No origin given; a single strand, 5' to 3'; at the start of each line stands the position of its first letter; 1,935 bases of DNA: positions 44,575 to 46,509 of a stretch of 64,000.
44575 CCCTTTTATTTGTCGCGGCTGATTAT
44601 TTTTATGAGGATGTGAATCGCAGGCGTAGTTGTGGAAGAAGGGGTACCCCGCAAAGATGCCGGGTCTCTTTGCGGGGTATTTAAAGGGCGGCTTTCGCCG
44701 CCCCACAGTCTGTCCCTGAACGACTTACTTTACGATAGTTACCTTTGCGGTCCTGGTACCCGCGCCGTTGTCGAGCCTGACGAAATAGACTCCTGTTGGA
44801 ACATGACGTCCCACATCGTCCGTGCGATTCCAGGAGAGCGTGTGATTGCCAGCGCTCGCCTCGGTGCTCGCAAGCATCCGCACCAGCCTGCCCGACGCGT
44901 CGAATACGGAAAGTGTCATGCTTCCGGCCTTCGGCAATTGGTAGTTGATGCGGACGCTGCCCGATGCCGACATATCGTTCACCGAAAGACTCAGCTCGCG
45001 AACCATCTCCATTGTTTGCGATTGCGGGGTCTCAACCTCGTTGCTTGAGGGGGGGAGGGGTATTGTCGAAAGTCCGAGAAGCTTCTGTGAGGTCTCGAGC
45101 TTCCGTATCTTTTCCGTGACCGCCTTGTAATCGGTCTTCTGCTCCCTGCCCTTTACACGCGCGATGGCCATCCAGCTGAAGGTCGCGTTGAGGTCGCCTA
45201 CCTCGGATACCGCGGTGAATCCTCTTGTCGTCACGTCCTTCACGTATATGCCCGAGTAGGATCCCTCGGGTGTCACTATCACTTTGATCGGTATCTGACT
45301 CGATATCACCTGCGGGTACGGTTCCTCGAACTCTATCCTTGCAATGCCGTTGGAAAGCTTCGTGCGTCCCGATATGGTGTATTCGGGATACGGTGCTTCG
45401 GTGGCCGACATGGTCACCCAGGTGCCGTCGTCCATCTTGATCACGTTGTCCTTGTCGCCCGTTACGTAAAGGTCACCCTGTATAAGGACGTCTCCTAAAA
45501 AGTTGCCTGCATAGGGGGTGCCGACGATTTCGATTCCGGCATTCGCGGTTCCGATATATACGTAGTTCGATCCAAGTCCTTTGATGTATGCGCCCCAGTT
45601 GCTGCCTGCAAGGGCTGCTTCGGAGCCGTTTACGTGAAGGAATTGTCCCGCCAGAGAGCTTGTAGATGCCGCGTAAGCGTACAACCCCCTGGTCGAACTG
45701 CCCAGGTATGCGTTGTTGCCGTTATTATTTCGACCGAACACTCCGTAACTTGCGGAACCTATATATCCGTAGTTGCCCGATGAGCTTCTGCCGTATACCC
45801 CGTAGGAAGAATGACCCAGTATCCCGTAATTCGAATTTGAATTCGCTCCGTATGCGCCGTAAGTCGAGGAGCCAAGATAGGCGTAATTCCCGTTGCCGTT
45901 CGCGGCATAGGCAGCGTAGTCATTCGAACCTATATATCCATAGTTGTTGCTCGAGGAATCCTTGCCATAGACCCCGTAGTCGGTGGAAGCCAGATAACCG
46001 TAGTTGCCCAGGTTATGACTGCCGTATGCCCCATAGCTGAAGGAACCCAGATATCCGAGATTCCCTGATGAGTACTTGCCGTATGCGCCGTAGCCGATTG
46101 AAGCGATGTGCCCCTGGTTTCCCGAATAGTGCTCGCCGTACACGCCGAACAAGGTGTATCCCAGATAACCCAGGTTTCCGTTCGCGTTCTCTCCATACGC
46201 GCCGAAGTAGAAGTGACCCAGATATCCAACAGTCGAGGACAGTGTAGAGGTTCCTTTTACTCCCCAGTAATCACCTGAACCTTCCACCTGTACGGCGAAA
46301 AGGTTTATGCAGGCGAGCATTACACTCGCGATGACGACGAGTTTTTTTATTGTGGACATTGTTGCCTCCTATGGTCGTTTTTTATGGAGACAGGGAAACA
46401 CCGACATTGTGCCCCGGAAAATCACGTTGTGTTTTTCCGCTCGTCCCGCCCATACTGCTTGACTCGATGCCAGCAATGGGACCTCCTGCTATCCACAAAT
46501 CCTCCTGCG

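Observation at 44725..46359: T9SS-secreted protein built from about 11 consecutive 15-residue Tyr/Gly-rich repeats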

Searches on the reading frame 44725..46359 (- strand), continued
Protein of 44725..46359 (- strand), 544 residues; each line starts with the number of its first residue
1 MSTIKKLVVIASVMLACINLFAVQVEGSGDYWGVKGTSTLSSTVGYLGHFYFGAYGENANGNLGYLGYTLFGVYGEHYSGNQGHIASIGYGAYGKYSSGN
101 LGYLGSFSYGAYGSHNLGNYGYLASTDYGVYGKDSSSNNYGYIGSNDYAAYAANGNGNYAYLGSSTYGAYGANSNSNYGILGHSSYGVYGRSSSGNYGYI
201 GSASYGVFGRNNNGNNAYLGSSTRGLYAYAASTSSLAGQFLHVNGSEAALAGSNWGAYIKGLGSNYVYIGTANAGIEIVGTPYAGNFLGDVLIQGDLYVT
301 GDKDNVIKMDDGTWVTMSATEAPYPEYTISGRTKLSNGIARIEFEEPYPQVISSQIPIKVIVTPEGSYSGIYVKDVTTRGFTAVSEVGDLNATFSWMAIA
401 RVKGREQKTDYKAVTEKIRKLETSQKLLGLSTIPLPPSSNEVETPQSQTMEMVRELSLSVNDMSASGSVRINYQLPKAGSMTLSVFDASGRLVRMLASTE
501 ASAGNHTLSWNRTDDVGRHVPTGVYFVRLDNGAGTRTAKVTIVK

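Call 73: search_protein_families(library=pfam, proteins=[P0076, P0111, P0088], max_evalue=0.01)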
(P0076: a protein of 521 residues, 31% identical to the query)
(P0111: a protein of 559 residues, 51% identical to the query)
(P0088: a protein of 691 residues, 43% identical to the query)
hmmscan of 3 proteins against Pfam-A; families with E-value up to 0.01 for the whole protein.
P0076 (521 aa): 1 family
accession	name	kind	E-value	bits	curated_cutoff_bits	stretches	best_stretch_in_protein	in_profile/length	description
PF19264.4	DUF5907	-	7.5e-08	32.9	27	1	19-50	9-40/80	Repeat of unknown function (DUF5907)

P0111 (559 aa): 1 family
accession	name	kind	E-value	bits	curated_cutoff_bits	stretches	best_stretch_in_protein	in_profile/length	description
PF07603.17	Lcl_C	-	9.1e-12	45.7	34.9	1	436-557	3-117/117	Lcl C-terminal domain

P0088 (691 aa): 5 families
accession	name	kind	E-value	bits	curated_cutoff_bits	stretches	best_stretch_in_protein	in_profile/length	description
PF13385.13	Laminin_G_3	-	2e-21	77.2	27.6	1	17-123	43-151/151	Concanavalin A-like lectin/glucanases superfamily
PF03793.24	PASTA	-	1.6e-16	60.4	23.2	1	133-193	3-63/64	PASTA domain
PF13884.11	Peptidase_S74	-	4.3e-13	49.8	22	1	626-684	1-57/58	Chaperone of endosialidase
PF01391.23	Collagen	-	1.1e-07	31.9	27.2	1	312-363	4-55/60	Collagen triple helix repeat (20 copies)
PF02210.31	Laminin_G_2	-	0.00063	20.7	22.9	1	44-112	47-123/126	Laminin G domain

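Call 99: predict_structure(alignment_id=A6)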
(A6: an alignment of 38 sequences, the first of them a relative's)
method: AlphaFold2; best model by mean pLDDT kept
length: 691 residues; sequences in the alignment: 38
mean_pLDDT: 59.6   pTM: 0.37
mean pLDDT of the five models: 59.6, 57.8, 57.3, 56.5, 56.2
residues with pLDDT >= 90: 136; 70-90: 116; 50-70: 83; < 50: 356
segments of 3 or more residues with pLDDT < 50: 1-47, 49-52, 61-63, 73-139, 149-174, 176-201, 302-330, 338-346, 350-372, 374-388, 390-396, 398-442, 587-589, 593-630, 632-635
pLDDT, mean of each block of 10 residues (from residue 1): 30 36 31 33 45 53 54 45 37 33 28 33 44 45 53 34 33 40 36 33 71 95 97 96 97 97 88 96 93 87 40 39 43 45 43 41 43 45 45 45 42 42 40 41 52 68 81 83 90 94 94 94 93 91 91 88 81 67 52 48 41 43 46 57 83 65 71 83 73 49
secondary structure, 60 per line:
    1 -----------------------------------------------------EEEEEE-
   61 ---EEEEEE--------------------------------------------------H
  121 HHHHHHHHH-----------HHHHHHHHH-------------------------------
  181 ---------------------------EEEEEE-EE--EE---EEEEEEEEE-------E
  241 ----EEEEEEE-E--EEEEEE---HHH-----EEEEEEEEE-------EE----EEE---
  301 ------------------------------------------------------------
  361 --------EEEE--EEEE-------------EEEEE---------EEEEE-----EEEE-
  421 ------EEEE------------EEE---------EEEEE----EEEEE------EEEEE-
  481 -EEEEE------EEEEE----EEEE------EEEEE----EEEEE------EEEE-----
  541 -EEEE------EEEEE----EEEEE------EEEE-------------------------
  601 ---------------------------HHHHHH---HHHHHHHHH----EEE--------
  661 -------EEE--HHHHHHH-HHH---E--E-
elements in order (helices of 4 or more, strands of 3 or more residues): E54-59 E64-69 H120-129 H141-149 E208-213 E224-232 E245-251 E256-261 E273-281 E295-297 E369-372 E375-378 E392-396 E406-410 E416-419 E427-430 E443-445 E455-459 E464-468 E475-479 E482-486 E493-497 E502-505 E512-516 E521-525 E532-535 E542-545 E552-556 E561-565 E572-575 H628-633 H637-645 E650-652 E668-670 H673-679
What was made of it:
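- The control model of P0088, which sits in a certainly trimeric context, gives the same hairpin pattern with pLDDT 90-94 in monomer mode (call 99).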

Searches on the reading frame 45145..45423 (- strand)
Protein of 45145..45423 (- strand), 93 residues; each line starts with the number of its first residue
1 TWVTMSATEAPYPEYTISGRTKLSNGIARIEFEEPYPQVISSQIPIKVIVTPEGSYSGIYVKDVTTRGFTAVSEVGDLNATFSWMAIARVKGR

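Call 80: search_solved_structures(query=A4, max_evalue=10, show_alignments=1)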
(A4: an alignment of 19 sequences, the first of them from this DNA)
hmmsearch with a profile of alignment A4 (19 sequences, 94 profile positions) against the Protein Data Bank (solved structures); distinct sequences matched with E-value up to 10: 8.
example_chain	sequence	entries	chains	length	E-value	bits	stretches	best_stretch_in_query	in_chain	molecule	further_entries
9vbj_A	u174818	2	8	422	0.24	14.5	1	41-85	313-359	5'-3' exonuclease PLD4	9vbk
2c4i_A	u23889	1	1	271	0.29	14.3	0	49-75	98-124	AVIDIN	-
8v08_A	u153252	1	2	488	0.29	14.2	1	41-85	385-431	5'-3' exonuclease PLD4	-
2woy_A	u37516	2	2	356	0.45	13.6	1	10-47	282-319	AGGLUTININ RECEPTOR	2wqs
2wza_A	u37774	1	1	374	0.52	13.4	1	10-47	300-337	AGGLUTININ RECEPTOR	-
7l0o_A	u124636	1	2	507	0.63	13.2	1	10-47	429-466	Agglutinin receptor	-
1j1t_A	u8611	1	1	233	1.2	12.2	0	53-83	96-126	Alginate Lyase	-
4q8l_A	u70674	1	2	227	1.3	12.2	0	53-83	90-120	Alginase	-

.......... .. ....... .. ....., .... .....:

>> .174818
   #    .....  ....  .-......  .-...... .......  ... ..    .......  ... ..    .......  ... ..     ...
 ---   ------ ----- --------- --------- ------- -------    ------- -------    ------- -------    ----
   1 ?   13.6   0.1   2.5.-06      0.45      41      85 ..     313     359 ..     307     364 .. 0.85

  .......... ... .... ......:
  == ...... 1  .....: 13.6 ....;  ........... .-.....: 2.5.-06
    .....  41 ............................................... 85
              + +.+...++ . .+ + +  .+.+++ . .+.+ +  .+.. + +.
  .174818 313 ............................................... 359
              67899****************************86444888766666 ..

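Call 82: find_homologous_proteins(query=A4, max_evalue=0.001)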
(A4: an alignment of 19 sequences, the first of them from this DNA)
Query A4 (19 sequences) (93 aa, profile of the alignment): 416 proteins with E <= 0.001 among 913 candidates; the best 120 are listed.
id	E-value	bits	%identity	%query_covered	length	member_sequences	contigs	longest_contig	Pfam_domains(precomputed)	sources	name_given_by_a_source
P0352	1.5e-30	123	33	97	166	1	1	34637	-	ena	-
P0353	1.2e-29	120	36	97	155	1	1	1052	-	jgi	jgi:hypothetical protein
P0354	1.7e-29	119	26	97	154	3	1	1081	-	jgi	jgi:hypothetical protein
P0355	3.0e-29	118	29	97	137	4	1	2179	-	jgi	jgi:hypothetical protein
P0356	3.1e-29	118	29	97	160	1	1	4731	-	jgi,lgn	jgi:hypothetical protein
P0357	4.1e-29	118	38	80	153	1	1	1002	-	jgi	jgi:hypothetical protein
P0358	4.6e-29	118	29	97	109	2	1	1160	-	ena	-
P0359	7.1e-29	117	30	81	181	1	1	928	-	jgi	jgi:hypothetical protein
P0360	8.3e-29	117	34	97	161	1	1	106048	-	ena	-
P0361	8.9e-29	117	33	96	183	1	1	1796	-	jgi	jgi:hypothetical protein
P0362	1.4e-28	116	33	95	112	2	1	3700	-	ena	-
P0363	2.4e-28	116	33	98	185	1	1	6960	-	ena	-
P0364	3.5e-28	115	30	81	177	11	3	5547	-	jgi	jgi:hypothetical protein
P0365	3.7e-28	115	30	97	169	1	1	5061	-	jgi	jgi:hypothetical protein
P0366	5.4e-28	114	32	91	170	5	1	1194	-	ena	-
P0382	2.6e-27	112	34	97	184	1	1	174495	-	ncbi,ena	-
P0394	6.7e-27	111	31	80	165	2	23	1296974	-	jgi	jgi:hypothetical protein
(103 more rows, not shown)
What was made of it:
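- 45130..45462 (-): Residues 300-410, conserved beta-sandwich domain ('MID'), the best conserved part of the protein. The profile finds 416 proteins (call 82).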

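Call 84: find_encoding_contigs(protein=P0394, flank=6000, max_places=2)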
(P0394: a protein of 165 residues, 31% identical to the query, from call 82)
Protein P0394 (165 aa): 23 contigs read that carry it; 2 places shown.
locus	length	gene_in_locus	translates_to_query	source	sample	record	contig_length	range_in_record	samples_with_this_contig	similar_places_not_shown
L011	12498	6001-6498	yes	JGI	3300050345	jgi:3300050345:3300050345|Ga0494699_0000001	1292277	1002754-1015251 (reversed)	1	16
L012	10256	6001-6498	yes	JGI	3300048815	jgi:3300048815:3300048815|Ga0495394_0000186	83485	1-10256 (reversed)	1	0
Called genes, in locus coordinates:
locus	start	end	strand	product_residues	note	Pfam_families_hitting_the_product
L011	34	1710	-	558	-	PF09286:Pro-kuma_activ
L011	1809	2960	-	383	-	PF13650:Asp_protease_2, PF13975:gag-asp_proteas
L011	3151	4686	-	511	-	PF00171:Aldedh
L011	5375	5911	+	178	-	PF13884:Peptidase_S74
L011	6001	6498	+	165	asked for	-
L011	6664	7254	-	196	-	PF19502:DUF6036 (weak)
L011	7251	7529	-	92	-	PF18993:Rv0078B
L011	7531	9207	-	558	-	PF02366:PMT (faint), PF13231:PMT_2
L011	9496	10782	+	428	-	-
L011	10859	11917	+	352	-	PF00022:Actin, PF06723:MreB_Mbl, PF11104:PilM_2 (faint), PF00012:HSP70 (weak), PF14450:FtsA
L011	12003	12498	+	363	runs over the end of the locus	PF04085:MreC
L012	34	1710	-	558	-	PF09286:Pro-kuma_activ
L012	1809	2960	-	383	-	PF13650:Asp_protease_2, PF13975:gag-asp_proteas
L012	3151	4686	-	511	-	PF00171:Aldedh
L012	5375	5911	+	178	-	PF13884:Peptidase_S74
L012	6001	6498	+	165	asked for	-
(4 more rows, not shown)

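Call 85: find_encoding_contigs(protein=P0382, flank=6000, max_places=2)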
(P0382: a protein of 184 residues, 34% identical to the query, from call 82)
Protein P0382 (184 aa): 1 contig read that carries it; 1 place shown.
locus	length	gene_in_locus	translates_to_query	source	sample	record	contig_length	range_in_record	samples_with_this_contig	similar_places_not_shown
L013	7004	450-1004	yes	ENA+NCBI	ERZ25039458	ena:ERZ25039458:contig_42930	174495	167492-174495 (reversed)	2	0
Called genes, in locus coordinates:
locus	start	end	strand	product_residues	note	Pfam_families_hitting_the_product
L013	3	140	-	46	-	?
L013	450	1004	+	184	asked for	-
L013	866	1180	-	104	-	-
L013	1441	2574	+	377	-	PF13398:Peptidase_M50B (weak), PF02163:Peptidase_M50, PF00571:CBS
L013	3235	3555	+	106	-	PF01883:FeS_assembly_P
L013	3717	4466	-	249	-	PF01135:PCMT, PF01209:Ubie_methyltran, PF13489:Methyltransf_23, PF13847:Methyltransf_31, PF08241:Methyltransf_11, PF08242:Methyltransf_12, PF13649:Methyltransf_25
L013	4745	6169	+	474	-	PF00324:AA_permease, PF13520:AA_permease_2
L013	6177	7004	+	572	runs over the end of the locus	PF14158:YndJ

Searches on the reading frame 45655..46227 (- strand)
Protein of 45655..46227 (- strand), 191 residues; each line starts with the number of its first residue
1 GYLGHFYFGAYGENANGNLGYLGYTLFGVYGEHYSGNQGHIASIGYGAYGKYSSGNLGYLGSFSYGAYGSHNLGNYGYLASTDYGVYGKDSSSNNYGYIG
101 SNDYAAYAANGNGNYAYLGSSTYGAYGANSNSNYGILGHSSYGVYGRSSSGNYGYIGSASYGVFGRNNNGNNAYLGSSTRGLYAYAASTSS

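Call 37: search_protein_representatives(protein=window:45655-46227:-)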
Query: 191 residues. Proteins with E-value up to 0.001 (for the whole library): 256; up to 1e-10: 96; up to 1e-30: 11. The best 150 are listed.
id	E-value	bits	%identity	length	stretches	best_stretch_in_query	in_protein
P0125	2.4e-57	210.8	46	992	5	36-177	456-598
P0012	7.9e-41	156.8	51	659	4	53-179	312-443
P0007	2.2e-40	155.4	47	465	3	8-150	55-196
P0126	1.4e-38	149.5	42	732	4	3-183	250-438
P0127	2.2e-38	148.9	40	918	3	9-185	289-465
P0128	3.7e-38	148.1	51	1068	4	14-146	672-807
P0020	4.1e-38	148.0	45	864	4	18-177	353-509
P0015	5.9e-38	147.5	42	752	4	9-186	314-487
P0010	1.0e-37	146.7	49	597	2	11-171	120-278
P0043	3.9e-36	141.5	61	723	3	64-168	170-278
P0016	8.6e-36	140.4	41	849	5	47-185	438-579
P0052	1.2e-30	123.6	49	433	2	10-174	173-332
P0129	6.9e-30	121.1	46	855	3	11-169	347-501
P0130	4.9e-29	118.4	48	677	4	65-191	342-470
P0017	3.8e-27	112.2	43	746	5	42-151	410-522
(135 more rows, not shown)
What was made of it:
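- With the repeat alone, 256 cluster representatives at E<=1e-3 and 96 at E<=1e-10 (call 37).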

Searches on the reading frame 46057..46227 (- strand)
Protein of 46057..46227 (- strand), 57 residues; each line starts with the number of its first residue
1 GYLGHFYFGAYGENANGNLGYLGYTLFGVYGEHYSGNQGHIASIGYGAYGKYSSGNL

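Call 50: search_solved_structures(query=A3, max_evalue=10, show_alignments=3)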
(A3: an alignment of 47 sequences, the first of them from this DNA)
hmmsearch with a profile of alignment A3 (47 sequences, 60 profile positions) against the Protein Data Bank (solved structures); distinct sequences matched with E-value up to 10: 1.
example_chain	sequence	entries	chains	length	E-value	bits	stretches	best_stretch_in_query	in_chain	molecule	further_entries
8aa4_A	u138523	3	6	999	0.42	13.8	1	8-35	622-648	SusC homolog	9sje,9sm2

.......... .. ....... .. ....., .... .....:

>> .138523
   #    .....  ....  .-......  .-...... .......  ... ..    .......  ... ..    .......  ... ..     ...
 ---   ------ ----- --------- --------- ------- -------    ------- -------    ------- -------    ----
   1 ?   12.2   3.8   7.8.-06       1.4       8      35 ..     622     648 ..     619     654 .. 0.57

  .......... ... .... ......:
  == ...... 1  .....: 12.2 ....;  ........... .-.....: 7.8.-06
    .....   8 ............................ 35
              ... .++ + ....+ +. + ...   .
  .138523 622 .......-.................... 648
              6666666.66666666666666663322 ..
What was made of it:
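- On Cell-wall / choline-binding 'YG' repeats (CW_binding_1): A repeat profile finds nothing related in PDB sequences (call 50).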
